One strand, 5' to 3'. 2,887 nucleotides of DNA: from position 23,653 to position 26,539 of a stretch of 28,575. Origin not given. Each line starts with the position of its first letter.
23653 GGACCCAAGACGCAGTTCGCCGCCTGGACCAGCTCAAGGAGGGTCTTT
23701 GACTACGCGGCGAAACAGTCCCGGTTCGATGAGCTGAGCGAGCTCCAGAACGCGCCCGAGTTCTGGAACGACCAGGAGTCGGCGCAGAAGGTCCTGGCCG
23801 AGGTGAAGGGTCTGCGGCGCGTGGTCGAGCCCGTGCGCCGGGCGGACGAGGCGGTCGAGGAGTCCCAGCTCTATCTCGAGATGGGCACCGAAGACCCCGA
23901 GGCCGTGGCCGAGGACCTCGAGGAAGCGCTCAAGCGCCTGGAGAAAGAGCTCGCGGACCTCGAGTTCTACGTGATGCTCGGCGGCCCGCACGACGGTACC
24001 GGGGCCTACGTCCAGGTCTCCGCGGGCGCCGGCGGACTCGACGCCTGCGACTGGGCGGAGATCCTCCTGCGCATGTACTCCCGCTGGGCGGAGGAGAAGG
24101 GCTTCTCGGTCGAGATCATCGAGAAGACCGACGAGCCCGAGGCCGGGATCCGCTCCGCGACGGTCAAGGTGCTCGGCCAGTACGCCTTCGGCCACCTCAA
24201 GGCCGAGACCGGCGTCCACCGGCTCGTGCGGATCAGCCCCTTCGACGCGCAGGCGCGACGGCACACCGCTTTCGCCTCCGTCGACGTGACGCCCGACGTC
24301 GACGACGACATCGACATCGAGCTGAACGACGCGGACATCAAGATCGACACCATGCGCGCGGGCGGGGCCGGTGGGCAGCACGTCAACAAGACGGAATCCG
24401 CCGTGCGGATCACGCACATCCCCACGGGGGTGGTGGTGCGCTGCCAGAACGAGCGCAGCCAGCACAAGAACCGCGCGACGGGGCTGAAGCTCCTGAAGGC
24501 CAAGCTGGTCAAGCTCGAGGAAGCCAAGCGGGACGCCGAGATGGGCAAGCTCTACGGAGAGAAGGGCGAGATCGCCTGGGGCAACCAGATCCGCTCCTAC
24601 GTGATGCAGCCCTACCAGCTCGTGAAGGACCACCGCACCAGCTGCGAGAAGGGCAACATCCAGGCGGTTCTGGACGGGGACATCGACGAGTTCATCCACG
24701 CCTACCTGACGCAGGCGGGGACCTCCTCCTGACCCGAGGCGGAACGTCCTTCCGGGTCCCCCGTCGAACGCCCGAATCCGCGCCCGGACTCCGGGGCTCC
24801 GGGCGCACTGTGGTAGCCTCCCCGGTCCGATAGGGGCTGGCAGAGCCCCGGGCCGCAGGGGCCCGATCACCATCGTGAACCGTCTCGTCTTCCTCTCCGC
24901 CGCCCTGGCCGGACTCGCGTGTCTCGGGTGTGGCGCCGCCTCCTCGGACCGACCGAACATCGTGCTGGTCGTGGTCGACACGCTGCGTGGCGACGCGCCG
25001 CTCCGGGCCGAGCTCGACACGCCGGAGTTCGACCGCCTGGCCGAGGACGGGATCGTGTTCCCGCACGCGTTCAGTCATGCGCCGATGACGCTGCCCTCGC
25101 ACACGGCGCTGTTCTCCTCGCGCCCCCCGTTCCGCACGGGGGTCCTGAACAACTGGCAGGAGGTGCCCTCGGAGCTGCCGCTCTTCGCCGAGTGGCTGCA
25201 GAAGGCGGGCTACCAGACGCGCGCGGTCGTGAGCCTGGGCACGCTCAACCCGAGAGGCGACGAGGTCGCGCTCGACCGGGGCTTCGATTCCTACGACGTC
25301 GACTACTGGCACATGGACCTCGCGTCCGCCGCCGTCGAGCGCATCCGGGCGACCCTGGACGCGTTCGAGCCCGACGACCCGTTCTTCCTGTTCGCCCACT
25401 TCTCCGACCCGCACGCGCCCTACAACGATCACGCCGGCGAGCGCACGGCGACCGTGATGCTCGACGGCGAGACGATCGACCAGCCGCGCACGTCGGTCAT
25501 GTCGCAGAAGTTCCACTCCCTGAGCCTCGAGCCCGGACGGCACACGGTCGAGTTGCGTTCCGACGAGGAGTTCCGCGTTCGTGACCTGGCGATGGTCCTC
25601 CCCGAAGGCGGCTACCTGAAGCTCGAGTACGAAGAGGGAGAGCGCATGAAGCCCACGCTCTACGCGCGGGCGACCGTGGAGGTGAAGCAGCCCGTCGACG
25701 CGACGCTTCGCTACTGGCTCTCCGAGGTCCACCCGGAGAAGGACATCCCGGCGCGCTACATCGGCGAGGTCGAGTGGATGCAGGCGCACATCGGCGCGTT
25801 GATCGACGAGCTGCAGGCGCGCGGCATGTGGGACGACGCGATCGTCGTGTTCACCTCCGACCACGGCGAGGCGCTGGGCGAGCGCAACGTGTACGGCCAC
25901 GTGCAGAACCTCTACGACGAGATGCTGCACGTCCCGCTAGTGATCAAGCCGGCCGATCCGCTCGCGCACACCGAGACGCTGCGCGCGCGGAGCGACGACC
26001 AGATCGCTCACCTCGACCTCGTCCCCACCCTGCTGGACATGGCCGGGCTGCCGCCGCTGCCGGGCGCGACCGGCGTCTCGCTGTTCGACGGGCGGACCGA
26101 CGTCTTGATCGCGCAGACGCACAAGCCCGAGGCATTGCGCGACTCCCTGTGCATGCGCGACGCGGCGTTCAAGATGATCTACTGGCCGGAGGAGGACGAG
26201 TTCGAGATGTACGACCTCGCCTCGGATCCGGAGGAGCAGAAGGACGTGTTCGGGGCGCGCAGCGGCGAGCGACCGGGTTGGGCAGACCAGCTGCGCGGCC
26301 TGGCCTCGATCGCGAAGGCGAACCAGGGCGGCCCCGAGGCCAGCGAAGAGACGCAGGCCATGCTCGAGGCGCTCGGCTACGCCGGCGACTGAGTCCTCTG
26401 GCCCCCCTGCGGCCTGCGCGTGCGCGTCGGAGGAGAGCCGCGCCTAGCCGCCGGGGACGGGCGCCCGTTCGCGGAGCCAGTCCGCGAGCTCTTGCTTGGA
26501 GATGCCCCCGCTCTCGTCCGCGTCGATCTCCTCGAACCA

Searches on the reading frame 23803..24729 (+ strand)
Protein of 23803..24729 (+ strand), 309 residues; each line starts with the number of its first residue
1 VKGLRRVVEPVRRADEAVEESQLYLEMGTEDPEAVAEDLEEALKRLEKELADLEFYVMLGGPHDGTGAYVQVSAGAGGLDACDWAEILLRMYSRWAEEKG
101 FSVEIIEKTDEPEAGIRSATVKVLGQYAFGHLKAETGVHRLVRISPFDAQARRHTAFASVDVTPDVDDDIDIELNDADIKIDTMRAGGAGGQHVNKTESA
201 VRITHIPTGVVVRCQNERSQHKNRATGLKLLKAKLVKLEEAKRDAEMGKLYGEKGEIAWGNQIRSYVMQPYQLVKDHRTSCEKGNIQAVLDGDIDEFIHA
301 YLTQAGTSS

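Call 12: search_protein_families(library=pfam, proteins=[window:23803-24729:+], max_evalue=0.01)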
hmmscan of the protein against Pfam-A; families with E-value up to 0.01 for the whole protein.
window:23803-24729:+ (309 aa): 2 families
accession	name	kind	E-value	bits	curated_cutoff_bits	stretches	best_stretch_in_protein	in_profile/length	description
PF03462.23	PCRF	-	8.1e-45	153.5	24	1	3-160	33-194/194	PCRF domain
PF00472.26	RF-1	-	1.1e-42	145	35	1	168-278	1-116/116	RF-1 domain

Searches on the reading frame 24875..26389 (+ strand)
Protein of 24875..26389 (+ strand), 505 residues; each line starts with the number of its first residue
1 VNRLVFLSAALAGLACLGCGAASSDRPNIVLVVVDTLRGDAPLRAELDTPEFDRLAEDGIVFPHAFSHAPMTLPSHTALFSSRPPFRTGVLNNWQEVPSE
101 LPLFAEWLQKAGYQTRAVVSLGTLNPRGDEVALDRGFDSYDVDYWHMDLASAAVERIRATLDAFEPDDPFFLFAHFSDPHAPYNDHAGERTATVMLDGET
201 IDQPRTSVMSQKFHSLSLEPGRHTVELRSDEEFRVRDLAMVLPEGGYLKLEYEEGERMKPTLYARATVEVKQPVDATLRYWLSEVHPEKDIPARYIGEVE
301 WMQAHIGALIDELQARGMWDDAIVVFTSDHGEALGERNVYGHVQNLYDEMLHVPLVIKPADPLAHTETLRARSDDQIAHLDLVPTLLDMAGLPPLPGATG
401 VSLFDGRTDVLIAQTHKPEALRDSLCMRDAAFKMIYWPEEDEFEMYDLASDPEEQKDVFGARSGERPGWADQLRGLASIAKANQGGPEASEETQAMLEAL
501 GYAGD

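Call 12: search_protein_families(library=pfam, proteins=[window:24875-26389:+], max_evalue=0.01)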
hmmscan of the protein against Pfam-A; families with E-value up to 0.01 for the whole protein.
window:24875-26389:+ (505 aa): 4 families
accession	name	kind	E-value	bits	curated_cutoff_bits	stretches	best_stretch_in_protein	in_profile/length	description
PF00884.28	Sulfatase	-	2.9e-42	145.4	25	1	27-391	1-300/301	Sulfatase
PF01663.27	Phosphodiest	-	9.4e-10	39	23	2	30-93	2-65/342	Type I phosphodiesterase / nucleotide pyrophosphatase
PF16347.10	SGSH_C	-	4.5e-09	37.1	29.3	1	345-462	10-135/154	N-sulphoglucosamine sulphohydrolase, C-terminal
PF07394.17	DUF1501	-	0.0038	16.9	27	1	302-331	271-300/390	Protein of unknown function (DUF1501)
